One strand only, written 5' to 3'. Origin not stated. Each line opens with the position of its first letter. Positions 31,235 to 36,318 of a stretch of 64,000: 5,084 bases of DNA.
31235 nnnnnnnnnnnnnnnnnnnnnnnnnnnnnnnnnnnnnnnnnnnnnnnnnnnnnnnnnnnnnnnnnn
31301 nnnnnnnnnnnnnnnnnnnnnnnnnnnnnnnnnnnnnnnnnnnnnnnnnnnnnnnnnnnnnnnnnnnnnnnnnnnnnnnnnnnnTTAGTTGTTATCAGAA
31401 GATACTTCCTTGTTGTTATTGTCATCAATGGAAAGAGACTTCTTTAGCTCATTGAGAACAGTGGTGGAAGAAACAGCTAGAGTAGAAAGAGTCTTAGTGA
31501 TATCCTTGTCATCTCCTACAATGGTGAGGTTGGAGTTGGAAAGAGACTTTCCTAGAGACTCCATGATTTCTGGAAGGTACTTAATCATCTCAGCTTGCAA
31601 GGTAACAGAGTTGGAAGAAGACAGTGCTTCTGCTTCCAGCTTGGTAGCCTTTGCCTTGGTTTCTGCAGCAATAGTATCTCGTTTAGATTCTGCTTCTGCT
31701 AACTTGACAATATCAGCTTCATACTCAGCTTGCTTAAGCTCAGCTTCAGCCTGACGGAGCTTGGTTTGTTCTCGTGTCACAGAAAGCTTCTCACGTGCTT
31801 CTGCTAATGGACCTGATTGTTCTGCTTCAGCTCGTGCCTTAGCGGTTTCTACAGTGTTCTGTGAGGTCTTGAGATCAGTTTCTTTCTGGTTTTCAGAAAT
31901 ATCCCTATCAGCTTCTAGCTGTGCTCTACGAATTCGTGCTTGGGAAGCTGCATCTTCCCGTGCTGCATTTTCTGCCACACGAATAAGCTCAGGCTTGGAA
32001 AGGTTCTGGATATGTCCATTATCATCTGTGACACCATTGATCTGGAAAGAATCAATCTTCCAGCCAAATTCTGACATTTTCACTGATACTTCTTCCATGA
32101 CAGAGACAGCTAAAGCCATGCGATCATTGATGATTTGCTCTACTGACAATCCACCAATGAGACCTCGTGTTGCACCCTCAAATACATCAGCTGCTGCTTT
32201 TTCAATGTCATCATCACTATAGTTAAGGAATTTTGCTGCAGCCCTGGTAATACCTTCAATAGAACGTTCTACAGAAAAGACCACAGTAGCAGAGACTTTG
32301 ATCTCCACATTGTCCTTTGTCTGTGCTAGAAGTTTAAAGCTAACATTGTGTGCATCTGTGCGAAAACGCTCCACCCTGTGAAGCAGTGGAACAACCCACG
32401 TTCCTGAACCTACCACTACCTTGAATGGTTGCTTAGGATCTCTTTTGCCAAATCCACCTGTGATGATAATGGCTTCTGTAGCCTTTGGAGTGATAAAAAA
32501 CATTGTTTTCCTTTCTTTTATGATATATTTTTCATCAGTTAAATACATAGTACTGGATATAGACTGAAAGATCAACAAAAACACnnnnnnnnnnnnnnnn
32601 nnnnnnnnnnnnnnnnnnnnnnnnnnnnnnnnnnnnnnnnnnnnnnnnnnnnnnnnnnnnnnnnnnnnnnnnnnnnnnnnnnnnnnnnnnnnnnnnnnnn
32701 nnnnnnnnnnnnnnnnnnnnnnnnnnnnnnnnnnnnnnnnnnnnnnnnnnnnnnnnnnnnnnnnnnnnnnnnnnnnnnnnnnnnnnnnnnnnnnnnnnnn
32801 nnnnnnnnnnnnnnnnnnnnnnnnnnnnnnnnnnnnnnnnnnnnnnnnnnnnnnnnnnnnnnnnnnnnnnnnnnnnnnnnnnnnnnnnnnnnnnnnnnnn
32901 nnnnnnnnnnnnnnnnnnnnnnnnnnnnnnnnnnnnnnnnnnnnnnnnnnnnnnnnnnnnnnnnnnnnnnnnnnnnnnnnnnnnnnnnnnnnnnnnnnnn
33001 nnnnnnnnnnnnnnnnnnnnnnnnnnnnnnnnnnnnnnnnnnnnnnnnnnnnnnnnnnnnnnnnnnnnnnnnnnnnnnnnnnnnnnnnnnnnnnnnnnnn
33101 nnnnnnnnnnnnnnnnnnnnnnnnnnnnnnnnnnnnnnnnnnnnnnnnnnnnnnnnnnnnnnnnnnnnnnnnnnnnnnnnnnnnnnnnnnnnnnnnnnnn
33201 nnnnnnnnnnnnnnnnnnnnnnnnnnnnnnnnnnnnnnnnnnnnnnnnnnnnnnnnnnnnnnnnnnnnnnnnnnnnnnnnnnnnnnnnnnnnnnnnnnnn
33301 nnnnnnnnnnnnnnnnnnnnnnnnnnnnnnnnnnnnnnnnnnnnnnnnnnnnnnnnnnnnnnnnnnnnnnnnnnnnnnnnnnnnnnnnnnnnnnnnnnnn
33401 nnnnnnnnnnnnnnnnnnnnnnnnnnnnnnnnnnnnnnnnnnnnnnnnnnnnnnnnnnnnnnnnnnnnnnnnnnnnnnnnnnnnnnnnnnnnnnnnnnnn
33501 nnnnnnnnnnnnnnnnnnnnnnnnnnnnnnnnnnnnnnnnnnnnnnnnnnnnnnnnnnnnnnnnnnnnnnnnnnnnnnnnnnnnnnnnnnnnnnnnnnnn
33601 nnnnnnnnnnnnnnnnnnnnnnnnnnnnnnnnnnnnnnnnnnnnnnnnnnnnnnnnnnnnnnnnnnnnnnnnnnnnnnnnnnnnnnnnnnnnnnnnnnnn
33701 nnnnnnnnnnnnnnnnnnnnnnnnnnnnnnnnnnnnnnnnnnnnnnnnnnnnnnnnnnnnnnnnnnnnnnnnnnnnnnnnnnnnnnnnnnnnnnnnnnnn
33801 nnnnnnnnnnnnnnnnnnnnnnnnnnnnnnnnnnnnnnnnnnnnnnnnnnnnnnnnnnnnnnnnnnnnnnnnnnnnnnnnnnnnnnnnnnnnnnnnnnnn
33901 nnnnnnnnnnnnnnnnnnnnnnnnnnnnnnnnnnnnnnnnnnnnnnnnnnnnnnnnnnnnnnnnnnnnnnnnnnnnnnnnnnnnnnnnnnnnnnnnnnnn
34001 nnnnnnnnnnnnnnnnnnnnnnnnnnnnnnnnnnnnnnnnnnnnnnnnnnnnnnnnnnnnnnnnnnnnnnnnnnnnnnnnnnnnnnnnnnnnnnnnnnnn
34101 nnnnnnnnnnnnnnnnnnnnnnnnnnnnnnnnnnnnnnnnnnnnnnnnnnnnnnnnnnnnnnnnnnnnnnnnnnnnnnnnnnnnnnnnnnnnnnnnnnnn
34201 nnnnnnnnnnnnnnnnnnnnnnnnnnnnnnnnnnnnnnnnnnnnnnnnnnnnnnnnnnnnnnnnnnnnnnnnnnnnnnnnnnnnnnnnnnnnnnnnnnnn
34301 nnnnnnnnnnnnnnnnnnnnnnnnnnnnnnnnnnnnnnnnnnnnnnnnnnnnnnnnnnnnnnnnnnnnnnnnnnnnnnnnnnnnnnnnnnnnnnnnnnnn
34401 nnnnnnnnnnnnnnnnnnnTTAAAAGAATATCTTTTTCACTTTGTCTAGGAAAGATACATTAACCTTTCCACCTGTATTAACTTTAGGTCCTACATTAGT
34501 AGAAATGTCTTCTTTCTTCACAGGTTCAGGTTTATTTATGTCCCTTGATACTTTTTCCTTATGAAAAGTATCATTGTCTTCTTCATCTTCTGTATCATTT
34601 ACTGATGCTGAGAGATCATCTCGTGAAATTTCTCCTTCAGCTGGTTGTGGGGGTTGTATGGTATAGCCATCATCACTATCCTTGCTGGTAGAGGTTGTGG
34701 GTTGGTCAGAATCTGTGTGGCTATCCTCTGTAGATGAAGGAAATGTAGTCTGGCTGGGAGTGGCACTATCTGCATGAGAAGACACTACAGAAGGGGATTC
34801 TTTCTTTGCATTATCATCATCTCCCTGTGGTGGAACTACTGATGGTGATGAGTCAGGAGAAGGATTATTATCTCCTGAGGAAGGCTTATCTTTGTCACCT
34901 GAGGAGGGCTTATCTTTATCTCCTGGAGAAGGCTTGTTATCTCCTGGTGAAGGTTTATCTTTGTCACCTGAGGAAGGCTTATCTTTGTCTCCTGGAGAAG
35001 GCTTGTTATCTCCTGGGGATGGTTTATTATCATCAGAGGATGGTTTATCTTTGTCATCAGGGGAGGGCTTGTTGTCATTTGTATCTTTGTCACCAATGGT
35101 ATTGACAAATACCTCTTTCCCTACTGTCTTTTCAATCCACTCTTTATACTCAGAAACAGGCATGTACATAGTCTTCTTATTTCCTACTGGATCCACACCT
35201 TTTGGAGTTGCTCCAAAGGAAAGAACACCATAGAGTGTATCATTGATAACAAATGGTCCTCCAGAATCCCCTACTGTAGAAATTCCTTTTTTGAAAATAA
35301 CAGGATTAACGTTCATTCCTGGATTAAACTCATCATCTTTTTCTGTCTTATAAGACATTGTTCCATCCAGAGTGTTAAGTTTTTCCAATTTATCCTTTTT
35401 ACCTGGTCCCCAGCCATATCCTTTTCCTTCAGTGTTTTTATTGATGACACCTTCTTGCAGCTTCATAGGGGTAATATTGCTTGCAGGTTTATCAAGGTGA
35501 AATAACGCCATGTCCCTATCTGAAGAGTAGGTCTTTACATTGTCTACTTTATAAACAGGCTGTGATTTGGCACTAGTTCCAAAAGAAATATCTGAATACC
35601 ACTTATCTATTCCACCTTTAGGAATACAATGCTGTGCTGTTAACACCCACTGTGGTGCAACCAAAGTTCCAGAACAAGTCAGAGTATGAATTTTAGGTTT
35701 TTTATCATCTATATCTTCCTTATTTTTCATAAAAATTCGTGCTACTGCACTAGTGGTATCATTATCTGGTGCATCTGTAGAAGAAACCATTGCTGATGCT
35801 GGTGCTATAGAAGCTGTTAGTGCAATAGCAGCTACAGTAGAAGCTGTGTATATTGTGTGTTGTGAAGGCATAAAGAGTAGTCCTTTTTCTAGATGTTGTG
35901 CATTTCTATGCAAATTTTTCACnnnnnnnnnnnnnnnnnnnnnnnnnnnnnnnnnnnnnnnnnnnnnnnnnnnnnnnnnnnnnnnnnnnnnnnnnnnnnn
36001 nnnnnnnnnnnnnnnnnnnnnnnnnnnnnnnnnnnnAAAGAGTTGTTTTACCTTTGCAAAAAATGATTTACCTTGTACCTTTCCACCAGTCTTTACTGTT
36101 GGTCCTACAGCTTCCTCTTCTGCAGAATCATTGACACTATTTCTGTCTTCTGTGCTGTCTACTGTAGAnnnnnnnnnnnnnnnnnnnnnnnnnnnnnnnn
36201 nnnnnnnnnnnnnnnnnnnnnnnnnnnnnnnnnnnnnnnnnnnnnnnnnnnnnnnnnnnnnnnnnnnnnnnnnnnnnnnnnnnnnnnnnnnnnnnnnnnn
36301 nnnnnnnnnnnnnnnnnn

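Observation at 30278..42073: Undescribed C-terminal TGG tag on secreted proteins, clustered with a sortase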

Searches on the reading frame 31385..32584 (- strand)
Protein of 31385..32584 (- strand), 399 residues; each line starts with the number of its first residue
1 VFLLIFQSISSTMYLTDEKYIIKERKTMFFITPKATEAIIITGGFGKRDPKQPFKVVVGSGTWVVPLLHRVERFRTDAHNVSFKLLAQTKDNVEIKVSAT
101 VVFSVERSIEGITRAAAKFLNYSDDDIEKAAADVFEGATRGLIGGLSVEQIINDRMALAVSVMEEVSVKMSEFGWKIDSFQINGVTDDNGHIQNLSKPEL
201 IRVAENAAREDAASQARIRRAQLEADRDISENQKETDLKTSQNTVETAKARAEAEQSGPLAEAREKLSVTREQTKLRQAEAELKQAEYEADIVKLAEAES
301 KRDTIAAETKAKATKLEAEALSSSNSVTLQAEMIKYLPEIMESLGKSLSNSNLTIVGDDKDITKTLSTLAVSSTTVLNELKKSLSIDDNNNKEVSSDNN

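Call 3: search_protein_families(library=pfam, proteins=[window:31385-32584:-], max_evalue=0.01)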
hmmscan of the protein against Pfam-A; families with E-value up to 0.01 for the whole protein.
window:31385-32584:- (399 aa): 2 families
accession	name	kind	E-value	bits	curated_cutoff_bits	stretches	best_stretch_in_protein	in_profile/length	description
PF01145.31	Band_7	-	2.9e-20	73.5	23.6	1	35-225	5-176/176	SPFH domain / Band 7 family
PF15975.10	Flot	-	4.5e-05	24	27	1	285-349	1-66/124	Flotillin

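Call 4: search_protein_families(library=ncbifam, proteins=[window:31385-32584:-], max_evalue=0.1)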
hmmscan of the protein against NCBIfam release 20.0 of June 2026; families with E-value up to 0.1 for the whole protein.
window:31385-32584:- (399 aa): 1 family
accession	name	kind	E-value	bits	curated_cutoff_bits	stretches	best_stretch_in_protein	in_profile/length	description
NF058507.1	FlotScfldFlot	equivalog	1.1e-33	117.1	700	1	32-324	23-344/477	flotillin lipid rafts scaffold protein FloT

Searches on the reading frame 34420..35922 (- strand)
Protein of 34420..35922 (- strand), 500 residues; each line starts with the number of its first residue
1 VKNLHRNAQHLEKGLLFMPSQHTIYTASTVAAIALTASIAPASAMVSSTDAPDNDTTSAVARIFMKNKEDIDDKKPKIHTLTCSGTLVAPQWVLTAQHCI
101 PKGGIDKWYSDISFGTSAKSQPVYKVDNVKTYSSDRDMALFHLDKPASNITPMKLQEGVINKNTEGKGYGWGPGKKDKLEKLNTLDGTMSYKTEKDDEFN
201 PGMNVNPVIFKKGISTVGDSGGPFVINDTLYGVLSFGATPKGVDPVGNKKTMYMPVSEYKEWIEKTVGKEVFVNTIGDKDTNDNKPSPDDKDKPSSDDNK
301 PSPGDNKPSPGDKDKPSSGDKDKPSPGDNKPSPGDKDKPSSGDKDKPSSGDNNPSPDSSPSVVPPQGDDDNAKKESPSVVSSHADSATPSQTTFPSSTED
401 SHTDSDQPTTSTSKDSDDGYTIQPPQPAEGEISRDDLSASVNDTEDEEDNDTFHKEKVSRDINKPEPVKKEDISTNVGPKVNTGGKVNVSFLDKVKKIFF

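Call 3: search_protein_families(library=pfam, proteins=[window:34420-35922:-], max_evalue=0.01)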
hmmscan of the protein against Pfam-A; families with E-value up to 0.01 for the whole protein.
window:34420-35922:- (500 aa): 2 families
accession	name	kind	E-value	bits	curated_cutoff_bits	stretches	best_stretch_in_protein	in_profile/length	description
PF00089.32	Trypsin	-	2.9e-23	83.3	20.6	1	80-263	24-220/220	Trypsin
PF13365.12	Trypsin_2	-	9.3e-06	26.9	27.6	1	83-225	1-135/144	Trypsin-like peptidase domain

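Call 4: search_protein_families(library=ncbifam, proteins=[window:34420-35922:-], max_evalue=0.1)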
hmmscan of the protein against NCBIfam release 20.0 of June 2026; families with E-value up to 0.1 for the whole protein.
window:34420-35922:- (500 aa): 2 families
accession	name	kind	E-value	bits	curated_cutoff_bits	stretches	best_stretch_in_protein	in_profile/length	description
NF041810.1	Avs1b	equivalog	2.5e-05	21.6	1500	1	82-176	19-110/1931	AVAST type 1 anti-phage system protease Avs1b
NF000157.1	fusid_est_FusH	equivalog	0.001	17.8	999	1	28-159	32-152/520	fusidic acid esterase FusH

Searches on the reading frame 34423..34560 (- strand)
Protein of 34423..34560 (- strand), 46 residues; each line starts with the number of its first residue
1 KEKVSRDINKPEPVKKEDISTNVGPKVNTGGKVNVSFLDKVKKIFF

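Call 5: search_protein_families(library=ncbifam, proteins=[window:34423-34560:-], max_evalue=10)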
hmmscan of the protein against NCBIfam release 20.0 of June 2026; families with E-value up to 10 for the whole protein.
seq(46 aa): 0 families

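Call 6: search_protein_families(library=pfam, proteins=[window:34423-34560:-], max_evalue=10)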
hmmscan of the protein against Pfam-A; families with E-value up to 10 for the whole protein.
seq(46 aa): 0 families

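Call 19: find_homologous_proteins(query=A3, max_evalue=10)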
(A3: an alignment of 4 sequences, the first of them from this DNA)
Query A3 (4 sequences) (45 aa, profile of the alignment): 1 proteins with E <= 10 among 5 candidates.
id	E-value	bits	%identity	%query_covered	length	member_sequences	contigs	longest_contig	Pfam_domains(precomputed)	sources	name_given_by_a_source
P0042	6.0e-4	37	61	49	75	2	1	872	-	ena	-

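Call 98: predict_structure(alignment_id=A3)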
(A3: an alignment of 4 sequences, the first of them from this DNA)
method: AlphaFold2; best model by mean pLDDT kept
length: 45 residues; sequences in the alignment: 4
mean_pLDDT: 65.7   pTM: 0.22
mean pLDDT of the five models: 65.7, 64.8, 64.2, 63.9, 62.1
residues with pLDDT >= 90: 0; 70-90: 16; 50-70: 26; < 50: 3
segments of 3 or more residues with pLDDT < 50: 1-3
pLDDT, mean of each block of 10 residues (from residue 1): 56 59 68 76 75
secondary structure, 60 per line:
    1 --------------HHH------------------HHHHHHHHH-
elements in order: H36-44

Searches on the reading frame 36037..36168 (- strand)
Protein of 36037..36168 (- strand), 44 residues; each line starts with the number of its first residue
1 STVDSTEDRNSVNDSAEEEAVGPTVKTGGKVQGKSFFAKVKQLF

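Call 5: search_protein_families(library=ncbifam, proteins=[window:36037-36168:-], max_evalue=10)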
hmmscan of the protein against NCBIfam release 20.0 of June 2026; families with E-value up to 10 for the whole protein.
seq(44 aa): 1 family
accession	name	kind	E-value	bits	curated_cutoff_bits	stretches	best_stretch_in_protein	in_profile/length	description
NF006400.0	PRK08651.1-3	equivalog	0.1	11.3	374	1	5-35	238-268/410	succinyl-diaminopimelate desuccinylase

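Call 6: search_protein_families(library=pfam, proteins=[window:36037-36168:-], max_evalue=10)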
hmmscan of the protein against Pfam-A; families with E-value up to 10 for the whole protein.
seq(44 aa): 0 families
